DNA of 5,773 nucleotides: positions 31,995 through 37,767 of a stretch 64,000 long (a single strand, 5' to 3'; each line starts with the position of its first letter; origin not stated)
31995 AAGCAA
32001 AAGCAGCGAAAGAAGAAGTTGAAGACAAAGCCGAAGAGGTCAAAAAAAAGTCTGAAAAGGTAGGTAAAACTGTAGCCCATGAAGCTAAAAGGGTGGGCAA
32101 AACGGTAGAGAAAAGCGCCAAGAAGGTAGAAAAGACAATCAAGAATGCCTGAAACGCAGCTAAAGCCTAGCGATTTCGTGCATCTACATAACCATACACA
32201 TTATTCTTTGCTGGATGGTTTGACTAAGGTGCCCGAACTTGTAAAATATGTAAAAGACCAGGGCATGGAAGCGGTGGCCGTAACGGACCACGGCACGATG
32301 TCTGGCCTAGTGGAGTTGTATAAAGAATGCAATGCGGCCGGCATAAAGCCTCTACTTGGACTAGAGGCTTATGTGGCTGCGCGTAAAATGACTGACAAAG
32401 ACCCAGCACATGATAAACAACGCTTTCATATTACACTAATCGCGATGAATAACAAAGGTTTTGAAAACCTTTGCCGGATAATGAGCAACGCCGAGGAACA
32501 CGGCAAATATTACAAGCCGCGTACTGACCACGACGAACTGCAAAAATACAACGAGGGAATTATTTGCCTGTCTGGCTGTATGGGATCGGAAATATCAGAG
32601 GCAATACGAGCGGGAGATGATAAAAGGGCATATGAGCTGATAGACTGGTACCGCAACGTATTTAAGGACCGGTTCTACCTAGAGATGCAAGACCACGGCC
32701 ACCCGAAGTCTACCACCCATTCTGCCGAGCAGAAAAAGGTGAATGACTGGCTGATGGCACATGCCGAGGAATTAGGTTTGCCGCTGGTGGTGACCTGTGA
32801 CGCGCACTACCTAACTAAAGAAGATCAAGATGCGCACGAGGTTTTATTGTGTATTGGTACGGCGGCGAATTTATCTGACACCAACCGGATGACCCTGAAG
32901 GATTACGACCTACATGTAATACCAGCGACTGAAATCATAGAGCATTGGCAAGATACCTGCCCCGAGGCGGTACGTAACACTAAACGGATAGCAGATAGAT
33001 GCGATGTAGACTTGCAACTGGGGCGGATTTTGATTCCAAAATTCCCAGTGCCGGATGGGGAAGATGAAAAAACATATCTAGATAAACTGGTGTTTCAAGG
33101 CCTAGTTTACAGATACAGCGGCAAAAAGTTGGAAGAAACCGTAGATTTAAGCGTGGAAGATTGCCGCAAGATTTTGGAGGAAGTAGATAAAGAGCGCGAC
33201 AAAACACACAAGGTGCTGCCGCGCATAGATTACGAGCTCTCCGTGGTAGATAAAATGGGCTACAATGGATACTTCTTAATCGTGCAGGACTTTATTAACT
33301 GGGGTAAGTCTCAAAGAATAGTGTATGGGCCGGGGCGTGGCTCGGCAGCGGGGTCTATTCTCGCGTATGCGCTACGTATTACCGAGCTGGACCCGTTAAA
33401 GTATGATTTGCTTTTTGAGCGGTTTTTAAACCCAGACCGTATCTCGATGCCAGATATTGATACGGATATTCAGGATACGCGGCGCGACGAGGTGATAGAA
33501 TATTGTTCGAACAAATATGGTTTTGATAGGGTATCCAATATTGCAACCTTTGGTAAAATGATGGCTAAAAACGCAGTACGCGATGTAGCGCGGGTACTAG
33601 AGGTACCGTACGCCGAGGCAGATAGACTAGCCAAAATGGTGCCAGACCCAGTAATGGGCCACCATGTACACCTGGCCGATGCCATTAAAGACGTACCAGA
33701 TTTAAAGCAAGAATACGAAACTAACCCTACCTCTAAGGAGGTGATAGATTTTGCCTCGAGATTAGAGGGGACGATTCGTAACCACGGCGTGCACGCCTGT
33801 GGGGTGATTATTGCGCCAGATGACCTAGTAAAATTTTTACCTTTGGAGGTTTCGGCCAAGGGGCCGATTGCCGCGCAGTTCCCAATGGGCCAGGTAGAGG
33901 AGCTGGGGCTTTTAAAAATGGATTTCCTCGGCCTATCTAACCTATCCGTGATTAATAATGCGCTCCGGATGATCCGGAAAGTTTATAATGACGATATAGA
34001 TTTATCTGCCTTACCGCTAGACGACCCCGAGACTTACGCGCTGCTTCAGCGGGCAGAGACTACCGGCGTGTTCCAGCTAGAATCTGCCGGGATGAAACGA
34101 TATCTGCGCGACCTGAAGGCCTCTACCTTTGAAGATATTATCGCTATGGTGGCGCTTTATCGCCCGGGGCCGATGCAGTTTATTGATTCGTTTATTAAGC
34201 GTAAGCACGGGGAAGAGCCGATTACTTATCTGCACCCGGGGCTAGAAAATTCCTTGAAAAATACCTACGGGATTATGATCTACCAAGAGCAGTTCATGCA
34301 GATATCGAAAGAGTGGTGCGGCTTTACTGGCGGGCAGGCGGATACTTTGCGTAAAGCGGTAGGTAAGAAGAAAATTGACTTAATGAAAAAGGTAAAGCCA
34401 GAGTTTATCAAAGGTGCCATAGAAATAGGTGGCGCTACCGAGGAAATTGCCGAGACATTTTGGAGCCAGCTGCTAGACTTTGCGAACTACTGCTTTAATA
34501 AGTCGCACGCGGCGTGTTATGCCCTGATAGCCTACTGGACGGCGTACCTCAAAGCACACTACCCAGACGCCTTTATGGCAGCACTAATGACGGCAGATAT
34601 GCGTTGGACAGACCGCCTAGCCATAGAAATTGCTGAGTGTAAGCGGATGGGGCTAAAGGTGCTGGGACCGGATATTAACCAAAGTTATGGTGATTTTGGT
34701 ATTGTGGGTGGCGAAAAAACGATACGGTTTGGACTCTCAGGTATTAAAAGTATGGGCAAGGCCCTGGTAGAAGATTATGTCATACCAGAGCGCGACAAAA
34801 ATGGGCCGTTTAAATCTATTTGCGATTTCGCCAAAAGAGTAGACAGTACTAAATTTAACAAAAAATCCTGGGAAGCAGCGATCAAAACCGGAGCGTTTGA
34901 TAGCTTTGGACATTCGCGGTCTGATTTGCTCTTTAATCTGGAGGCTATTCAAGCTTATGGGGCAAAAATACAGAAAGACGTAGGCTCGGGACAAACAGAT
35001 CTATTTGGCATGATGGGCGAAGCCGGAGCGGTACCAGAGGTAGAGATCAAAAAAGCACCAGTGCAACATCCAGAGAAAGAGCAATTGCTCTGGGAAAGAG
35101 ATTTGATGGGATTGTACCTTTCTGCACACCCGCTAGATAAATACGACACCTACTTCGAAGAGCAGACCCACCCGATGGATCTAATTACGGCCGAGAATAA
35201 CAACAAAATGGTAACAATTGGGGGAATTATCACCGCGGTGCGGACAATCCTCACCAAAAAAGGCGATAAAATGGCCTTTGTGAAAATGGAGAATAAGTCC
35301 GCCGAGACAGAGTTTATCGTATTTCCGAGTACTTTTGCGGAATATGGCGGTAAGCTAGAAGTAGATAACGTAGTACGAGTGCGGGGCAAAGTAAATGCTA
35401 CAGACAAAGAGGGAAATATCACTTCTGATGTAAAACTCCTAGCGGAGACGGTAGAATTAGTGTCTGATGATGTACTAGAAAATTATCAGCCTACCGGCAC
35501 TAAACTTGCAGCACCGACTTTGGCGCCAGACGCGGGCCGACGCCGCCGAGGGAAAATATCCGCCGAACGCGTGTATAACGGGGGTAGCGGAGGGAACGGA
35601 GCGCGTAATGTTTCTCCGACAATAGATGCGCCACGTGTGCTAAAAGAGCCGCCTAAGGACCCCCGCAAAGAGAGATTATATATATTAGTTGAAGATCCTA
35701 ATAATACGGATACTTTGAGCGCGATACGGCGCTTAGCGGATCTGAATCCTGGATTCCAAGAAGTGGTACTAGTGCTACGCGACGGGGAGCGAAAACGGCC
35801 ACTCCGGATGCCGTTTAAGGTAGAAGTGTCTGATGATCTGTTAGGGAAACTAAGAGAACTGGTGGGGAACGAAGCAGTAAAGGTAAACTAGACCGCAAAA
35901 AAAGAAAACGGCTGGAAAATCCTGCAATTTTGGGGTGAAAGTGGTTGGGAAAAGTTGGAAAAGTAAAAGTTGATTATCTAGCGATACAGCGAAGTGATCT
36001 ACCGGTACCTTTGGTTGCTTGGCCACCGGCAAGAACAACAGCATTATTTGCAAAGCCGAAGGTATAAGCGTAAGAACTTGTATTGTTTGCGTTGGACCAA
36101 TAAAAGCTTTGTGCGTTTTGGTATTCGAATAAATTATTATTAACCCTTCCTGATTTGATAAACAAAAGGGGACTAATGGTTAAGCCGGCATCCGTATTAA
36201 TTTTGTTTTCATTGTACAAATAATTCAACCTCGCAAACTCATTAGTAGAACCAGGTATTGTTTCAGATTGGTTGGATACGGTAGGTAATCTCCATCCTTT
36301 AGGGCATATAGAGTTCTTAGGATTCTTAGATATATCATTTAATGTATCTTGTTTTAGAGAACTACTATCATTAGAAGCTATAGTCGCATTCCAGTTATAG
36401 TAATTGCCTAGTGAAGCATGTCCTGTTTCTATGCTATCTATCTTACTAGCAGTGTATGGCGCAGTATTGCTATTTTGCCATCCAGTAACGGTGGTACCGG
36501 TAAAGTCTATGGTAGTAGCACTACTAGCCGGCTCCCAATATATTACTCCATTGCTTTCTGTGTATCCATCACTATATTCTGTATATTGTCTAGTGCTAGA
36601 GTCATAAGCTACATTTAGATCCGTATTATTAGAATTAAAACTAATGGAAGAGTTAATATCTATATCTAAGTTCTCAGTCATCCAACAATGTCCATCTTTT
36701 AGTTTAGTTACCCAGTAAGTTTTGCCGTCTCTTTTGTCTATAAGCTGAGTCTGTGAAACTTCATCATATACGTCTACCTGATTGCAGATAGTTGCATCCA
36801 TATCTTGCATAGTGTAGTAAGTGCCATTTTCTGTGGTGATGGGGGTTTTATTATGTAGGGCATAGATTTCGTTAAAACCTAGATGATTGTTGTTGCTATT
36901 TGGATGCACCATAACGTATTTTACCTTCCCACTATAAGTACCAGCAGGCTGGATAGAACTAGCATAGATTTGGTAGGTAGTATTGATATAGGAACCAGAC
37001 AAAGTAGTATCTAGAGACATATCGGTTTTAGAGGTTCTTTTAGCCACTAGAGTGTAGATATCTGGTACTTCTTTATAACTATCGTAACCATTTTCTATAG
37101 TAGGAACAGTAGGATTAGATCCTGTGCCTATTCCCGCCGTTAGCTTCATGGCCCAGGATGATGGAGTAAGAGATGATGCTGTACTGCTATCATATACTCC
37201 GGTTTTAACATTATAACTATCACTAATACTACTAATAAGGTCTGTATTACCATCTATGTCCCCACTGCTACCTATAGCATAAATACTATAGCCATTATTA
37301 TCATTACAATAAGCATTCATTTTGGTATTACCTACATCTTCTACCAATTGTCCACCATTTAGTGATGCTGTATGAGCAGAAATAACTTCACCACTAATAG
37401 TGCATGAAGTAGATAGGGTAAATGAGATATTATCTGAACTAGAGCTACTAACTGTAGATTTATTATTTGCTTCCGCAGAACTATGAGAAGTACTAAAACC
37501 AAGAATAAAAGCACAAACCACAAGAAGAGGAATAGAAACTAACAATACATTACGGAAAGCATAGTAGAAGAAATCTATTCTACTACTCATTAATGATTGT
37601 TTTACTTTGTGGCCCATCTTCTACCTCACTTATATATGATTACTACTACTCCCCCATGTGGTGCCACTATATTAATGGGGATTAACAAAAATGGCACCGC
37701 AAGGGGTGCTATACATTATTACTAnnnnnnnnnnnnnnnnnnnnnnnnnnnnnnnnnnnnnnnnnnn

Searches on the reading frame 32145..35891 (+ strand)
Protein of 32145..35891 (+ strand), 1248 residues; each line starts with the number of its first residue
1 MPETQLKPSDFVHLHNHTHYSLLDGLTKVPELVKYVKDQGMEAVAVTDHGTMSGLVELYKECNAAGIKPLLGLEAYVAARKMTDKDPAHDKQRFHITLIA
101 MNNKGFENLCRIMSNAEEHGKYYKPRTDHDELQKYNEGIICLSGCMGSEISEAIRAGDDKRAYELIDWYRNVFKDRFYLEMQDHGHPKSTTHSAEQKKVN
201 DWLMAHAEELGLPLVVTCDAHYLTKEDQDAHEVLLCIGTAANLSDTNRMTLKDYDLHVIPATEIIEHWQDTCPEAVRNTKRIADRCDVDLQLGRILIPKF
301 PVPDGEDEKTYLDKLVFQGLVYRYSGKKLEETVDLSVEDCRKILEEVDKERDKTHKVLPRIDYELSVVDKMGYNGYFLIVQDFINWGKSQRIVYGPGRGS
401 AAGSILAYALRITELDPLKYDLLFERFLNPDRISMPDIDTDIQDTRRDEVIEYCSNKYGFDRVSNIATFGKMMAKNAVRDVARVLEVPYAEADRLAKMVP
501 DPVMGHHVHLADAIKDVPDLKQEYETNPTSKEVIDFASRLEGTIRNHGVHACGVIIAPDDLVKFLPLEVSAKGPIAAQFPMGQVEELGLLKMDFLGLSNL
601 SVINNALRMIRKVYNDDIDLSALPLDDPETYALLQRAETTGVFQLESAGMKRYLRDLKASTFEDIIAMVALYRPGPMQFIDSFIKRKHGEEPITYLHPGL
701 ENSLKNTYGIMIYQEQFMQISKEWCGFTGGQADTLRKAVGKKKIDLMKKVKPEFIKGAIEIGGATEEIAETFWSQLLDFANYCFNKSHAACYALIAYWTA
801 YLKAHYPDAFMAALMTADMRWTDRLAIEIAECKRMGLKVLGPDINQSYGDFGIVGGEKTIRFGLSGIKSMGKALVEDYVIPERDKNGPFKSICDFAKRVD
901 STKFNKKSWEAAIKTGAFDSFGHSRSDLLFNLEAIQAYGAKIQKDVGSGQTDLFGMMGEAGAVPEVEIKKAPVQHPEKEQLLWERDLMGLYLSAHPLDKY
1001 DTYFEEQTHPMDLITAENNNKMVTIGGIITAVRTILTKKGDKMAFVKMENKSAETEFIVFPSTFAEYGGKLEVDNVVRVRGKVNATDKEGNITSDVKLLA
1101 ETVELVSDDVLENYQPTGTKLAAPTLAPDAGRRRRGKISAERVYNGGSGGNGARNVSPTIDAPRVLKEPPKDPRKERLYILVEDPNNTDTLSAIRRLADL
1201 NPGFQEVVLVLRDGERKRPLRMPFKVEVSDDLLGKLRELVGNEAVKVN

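Call 75: search_protein_families(library=pfam, proteins=[window:32145-35891:+], max_evalue=0.001)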
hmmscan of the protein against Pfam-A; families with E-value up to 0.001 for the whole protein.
window:32145-35891:+ (1248 aa): 5 families
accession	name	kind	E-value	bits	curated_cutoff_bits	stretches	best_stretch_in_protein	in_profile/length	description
PF07733.18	DNA_pol3_alpha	-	8.9e-92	307.8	23.9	1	344-596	15-260/260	Bacterial DNA polymerase III alpha NTPase domain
PF17657.6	DNA_pol3_finger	-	1.2e-62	210.6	22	1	599-760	1-164/166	Bacterial DNA polymerase III alpha subunit finger domain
PF02811.25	PHP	-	3.7e-53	180.7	26.4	1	13-184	1-164/164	PHP domain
PF14579.12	HHH_6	-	3.6e-24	85.2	25.6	1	836-927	1-89/90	Helix-hairpin-helix motif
PF01336.31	tRNA_anti-codon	-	2.2e-10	40.8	27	1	1023-1105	1-74/75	OB-fold nucleic acid binding domain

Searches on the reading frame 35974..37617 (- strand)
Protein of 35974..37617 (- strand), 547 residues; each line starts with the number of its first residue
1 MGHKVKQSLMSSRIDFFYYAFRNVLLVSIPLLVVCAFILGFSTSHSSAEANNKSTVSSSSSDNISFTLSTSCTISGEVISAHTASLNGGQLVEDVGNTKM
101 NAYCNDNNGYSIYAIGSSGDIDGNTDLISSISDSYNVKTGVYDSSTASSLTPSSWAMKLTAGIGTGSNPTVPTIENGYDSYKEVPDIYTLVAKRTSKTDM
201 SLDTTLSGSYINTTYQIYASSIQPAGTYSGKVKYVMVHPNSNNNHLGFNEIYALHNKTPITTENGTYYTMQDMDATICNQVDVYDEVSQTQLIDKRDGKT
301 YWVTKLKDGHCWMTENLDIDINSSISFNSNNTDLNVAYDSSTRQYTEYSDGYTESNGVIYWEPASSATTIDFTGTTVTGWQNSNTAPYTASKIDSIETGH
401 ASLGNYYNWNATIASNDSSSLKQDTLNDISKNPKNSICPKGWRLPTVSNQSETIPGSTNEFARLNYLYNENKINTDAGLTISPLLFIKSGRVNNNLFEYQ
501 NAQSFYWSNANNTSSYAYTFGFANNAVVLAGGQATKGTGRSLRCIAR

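Call 15: search_protein_families(library=pfam, proteins=[window:35974-37617:-], max_evalue=0.01)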
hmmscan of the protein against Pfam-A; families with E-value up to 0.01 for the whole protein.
window:35974-37617:- (547 aa): 1 family
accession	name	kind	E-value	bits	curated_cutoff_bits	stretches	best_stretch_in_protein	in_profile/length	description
PF09603.15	Fib_succ_major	-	0.00013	22.8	33.9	1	309-545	5-186/187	Fibrobacter succinogenes major domain (Fib_succ_major)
